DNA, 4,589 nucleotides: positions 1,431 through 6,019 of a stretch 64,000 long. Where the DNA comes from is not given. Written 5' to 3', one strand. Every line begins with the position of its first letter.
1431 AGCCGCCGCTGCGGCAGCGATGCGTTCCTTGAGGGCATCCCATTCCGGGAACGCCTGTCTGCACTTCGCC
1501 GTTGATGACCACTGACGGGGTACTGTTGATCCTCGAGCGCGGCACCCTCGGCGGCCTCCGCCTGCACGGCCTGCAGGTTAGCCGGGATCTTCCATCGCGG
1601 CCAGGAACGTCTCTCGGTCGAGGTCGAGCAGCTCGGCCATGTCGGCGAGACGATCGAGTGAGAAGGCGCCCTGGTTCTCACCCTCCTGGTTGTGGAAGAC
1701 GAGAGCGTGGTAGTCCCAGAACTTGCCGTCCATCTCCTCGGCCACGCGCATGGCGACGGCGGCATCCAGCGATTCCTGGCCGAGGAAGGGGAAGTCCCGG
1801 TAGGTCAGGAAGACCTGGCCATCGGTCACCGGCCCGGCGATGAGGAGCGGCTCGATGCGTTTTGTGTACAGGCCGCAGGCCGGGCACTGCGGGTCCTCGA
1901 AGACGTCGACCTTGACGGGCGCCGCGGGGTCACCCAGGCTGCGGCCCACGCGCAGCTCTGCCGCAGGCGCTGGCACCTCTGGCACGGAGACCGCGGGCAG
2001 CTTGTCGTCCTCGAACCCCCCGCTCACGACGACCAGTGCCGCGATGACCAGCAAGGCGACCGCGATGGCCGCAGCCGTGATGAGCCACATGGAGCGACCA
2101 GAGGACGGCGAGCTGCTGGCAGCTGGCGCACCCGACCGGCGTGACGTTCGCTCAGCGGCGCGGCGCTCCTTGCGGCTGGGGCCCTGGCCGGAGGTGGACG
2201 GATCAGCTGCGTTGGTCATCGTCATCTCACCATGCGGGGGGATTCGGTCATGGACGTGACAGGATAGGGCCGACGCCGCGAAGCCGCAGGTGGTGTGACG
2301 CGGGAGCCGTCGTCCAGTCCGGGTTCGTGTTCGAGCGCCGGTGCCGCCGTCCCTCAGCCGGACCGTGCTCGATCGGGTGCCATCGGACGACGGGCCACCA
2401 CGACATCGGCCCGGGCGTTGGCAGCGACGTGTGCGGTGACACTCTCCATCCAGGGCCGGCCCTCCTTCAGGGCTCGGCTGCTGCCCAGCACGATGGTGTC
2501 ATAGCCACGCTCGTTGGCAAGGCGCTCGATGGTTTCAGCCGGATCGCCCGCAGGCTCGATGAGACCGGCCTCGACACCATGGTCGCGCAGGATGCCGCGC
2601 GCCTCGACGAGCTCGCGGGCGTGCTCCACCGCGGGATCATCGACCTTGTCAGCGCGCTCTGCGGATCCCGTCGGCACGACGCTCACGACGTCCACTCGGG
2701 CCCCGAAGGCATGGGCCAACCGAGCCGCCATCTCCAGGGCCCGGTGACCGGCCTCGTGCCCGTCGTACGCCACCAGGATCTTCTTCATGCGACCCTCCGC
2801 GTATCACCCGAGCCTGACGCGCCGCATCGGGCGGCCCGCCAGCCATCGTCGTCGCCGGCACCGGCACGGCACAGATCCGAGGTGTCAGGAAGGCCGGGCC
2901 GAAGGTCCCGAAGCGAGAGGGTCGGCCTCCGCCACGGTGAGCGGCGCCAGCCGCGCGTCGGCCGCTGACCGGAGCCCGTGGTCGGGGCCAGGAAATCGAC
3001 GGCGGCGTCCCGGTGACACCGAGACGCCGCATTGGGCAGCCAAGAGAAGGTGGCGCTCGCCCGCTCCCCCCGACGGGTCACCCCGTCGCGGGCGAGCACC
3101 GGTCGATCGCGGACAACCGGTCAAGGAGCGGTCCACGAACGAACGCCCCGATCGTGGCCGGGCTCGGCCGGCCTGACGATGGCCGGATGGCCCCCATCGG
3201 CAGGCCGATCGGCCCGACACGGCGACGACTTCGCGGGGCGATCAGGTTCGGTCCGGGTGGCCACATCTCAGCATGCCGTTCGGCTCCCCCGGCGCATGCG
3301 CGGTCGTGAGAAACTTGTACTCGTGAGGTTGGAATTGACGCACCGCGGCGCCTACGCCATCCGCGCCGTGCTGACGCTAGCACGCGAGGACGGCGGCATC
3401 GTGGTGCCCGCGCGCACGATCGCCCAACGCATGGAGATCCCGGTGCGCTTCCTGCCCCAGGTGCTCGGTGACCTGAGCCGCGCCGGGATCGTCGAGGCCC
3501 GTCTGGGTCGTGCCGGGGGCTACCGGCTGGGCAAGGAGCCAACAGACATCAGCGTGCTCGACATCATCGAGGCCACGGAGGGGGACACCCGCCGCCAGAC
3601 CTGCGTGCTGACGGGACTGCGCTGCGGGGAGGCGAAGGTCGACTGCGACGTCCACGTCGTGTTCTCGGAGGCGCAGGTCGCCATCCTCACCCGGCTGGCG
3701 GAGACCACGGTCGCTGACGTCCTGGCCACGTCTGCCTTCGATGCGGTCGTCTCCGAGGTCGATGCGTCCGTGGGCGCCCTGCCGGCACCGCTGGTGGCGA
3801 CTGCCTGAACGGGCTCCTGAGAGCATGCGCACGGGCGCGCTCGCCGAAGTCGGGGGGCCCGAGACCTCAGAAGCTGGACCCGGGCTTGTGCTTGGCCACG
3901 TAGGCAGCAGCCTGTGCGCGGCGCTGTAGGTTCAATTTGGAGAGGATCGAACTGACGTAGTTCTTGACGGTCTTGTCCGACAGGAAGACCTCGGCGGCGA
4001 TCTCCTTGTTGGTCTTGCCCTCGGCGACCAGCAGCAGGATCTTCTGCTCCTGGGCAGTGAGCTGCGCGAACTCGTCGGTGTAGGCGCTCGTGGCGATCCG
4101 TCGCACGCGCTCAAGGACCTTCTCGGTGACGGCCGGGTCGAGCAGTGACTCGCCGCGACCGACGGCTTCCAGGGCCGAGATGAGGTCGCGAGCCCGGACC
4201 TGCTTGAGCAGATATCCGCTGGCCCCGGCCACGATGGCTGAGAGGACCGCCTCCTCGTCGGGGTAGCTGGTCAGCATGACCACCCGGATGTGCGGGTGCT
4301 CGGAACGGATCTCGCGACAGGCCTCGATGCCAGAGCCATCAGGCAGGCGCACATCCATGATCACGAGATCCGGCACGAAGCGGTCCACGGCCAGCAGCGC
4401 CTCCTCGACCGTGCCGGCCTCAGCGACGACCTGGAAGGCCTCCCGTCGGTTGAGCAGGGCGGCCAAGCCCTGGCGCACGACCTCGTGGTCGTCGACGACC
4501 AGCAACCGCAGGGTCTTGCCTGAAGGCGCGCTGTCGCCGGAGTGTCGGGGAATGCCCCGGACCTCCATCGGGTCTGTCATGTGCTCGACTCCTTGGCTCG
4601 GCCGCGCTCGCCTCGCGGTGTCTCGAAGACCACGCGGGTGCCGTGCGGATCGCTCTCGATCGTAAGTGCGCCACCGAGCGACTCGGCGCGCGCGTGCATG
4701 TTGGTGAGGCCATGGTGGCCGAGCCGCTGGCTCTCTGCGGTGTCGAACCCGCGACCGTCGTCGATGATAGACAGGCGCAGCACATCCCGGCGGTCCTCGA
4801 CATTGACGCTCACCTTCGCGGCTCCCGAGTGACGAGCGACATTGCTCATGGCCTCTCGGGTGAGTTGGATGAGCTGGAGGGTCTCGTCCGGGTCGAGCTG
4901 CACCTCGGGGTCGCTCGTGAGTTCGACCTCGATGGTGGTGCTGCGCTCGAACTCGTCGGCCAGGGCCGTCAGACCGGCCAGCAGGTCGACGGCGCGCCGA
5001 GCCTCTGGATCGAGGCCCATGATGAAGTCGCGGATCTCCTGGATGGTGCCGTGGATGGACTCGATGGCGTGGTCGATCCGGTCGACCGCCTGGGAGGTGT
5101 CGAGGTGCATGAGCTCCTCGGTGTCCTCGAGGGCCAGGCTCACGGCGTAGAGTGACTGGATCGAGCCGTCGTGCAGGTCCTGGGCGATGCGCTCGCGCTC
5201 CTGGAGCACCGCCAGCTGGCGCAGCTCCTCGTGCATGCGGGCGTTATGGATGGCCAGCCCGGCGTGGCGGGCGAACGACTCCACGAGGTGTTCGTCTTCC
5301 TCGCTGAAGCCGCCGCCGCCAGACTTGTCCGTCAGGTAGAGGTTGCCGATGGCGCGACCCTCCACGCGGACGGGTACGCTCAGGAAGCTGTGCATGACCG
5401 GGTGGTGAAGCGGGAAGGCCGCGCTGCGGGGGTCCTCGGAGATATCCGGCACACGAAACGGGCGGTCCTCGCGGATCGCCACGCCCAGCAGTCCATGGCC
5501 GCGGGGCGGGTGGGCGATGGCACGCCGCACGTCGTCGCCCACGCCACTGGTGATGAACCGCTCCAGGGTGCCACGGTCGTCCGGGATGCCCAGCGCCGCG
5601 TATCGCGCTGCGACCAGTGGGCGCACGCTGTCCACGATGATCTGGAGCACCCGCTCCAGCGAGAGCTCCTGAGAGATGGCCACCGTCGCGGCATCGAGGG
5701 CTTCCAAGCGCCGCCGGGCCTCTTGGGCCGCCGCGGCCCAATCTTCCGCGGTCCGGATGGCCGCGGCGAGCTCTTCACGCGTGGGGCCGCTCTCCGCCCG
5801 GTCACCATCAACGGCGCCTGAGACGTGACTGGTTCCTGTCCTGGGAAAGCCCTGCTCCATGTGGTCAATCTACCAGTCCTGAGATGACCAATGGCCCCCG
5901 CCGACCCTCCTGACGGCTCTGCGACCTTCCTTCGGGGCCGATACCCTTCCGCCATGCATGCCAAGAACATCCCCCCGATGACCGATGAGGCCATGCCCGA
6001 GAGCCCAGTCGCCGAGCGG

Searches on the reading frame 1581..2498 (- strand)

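Call 70: search_protein_families(library=pfam, proteins=[window:1581-2498:-], max_evalue=0.00001)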
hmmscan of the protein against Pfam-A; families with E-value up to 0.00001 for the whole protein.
window:1581-2498:- (306 aa): 1 family
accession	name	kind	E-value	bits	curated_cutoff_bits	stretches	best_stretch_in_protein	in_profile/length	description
PF13462.12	Thioredoxin_4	-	1.7e-15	58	23.2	1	186-298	6-121/165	Thioredoxin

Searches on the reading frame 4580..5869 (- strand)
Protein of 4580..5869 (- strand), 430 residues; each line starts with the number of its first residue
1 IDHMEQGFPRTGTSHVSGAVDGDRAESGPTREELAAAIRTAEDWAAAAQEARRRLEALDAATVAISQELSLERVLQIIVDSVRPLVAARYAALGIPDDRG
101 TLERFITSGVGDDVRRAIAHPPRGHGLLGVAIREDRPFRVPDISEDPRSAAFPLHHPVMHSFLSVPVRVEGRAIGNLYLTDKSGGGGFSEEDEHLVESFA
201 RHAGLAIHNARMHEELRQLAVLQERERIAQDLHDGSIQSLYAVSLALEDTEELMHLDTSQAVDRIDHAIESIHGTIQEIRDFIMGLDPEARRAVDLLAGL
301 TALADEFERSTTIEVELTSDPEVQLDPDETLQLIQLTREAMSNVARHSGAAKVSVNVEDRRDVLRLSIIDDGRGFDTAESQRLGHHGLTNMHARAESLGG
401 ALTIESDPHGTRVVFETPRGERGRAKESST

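Call 70: search_protein_families(library=pfam, proteins=[window:4580-5869:-], max_evalue=0.00001)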
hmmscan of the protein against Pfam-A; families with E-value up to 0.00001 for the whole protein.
window:4580-5869:- (430 aa): 5 families
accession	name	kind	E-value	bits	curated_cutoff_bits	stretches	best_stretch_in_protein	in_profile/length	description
PF13185.12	GAF_2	-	2.4e-24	86.5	28.6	1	69-208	2-136/136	GAF domain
PF01590.32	GAF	-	1.2e-22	81.2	22.4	1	71-207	2-133/133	GAF domain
PF02518.31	HATPase_c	-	7.9e-13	49.3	26.4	1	331-419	4-109/111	Histidine kinase-, DNA gyrase B-, and HSP90-like ATPase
PF07730.19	HisKA_3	-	4e-11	43.7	24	1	224-289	1-66/68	Histidine kinase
PF13492.12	GAF_3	-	1.8e-09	38.5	27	1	70-209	1-129/129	GAF domain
